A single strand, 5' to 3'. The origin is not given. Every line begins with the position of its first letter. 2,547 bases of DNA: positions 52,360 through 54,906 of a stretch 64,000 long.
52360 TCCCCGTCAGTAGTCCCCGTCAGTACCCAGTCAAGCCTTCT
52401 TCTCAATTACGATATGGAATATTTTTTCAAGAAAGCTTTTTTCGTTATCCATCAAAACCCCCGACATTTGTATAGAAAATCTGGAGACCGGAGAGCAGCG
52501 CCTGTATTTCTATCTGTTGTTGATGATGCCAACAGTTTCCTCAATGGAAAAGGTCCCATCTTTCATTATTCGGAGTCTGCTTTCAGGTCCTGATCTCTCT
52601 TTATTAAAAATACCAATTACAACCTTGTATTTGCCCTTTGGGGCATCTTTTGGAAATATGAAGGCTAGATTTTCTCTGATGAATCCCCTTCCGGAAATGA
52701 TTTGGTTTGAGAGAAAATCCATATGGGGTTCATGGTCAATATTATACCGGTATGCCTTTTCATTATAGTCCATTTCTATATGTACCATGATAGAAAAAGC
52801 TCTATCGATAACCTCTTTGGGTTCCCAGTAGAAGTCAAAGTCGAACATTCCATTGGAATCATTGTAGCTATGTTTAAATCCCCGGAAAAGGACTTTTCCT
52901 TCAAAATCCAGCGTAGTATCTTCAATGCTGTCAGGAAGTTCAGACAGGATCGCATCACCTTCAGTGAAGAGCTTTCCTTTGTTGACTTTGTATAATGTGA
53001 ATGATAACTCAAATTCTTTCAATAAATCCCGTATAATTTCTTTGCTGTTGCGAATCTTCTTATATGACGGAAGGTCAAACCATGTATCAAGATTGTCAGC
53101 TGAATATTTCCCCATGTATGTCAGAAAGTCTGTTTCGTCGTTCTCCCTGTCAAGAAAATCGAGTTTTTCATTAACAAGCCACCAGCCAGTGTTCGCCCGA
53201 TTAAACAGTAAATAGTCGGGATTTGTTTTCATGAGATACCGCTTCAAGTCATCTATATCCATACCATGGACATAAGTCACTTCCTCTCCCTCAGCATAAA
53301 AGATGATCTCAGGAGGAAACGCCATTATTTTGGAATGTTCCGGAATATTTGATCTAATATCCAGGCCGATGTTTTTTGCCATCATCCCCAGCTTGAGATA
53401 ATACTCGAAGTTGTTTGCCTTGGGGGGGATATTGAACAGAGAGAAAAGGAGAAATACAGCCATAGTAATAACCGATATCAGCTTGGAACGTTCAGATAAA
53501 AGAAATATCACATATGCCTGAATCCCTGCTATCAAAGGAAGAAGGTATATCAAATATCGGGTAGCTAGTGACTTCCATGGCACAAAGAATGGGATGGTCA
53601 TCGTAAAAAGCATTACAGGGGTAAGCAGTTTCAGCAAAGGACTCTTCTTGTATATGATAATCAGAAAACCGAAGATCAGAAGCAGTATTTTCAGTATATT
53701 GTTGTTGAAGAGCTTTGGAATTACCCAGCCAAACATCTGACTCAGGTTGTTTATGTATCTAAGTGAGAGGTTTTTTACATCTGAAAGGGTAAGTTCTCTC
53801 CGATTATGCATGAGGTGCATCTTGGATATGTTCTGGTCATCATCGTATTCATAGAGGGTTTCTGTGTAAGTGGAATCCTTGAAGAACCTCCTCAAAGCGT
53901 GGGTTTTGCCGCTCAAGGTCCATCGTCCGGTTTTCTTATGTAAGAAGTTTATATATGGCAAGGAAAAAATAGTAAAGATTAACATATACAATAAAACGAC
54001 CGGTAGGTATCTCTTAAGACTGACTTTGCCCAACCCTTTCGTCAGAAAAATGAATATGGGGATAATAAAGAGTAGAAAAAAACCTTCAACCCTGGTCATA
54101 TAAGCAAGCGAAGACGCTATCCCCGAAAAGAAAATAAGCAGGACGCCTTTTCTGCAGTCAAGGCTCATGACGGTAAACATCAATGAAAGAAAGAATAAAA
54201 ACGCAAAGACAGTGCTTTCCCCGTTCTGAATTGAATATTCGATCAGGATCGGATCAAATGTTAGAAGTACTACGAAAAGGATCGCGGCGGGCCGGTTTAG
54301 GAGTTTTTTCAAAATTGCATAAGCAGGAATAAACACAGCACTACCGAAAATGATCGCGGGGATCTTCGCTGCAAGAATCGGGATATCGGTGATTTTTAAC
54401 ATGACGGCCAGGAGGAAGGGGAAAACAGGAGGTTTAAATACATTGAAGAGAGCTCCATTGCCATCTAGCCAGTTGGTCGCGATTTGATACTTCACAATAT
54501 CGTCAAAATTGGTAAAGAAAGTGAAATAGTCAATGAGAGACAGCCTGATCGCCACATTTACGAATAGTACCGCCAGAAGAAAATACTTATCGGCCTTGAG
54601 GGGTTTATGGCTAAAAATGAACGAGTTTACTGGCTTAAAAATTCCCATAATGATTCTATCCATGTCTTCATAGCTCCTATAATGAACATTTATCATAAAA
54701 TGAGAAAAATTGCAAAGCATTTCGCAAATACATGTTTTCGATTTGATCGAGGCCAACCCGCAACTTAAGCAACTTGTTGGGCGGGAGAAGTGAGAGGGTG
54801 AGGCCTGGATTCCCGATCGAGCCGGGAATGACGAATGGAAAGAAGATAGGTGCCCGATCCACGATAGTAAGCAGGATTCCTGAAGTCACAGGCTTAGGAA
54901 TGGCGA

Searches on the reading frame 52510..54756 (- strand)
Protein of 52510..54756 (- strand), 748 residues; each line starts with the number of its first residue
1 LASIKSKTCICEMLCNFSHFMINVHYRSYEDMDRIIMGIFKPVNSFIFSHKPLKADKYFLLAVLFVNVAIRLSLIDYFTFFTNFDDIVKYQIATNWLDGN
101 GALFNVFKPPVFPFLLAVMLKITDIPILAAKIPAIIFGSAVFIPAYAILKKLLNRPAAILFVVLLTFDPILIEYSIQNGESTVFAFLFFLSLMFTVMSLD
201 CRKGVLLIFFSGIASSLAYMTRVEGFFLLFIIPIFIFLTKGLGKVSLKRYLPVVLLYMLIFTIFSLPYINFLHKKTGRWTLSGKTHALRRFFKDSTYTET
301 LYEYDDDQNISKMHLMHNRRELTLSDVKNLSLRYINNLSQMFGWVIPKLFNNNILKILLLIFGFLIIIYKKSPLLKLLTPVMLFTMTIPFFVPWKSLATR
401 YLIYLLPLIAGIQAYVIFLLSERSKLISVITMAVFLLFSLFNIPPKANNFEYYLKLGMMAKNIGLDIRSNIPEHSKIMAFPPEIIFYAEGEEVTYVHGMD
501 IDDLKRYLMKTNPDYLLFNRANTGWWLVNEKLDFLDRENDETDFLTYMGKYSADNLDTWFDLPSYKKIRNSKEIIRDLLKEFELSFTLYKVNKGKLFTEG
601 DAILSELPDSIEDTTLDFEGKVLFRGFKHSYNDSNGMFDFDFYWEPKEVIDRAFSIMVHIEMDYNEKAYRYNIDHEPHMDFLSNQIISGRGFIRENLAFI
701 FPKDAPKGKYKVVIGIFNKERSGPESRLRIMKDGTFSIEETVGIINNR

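Call 5: search_protein_families(library=pfam, proteins=[window:52510-54756:-], max_evalue=0.1)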
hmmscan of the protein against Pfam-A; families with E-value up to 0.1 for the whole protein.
window:52510-54756:- (748 aa): 1 family
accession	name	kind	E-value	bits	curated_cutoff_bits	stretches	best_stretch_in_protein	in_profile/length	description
PF13231.12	PMT_2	-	2.6e-11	44.4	26.1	1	108-265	2-155/160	Dolichyl-phosphate-mannose-protein mannosyltransferase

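Call 10: search_protein_families(library=ncbifam, proteins=[window:52510-54756:-], max_evalue=0.01)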
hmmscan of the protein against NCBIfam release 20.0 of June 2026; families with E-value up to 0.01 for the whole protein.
window:52510-54756:- (748 aa): 2 families
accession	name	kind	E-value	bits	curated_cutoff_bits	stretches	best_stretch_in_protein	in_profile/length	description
NF047440.1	LA3751_2_3_fam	subfamily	4.4e-09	35.7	200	1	101-265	75-237/460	LA_3751/LA_3752 family putative glycosyltransferase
TIGR03663.1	TIGR03663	subfamily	0.00017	20.7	126.25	1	60-234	4-174/435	flippase activity-associated protein Agl23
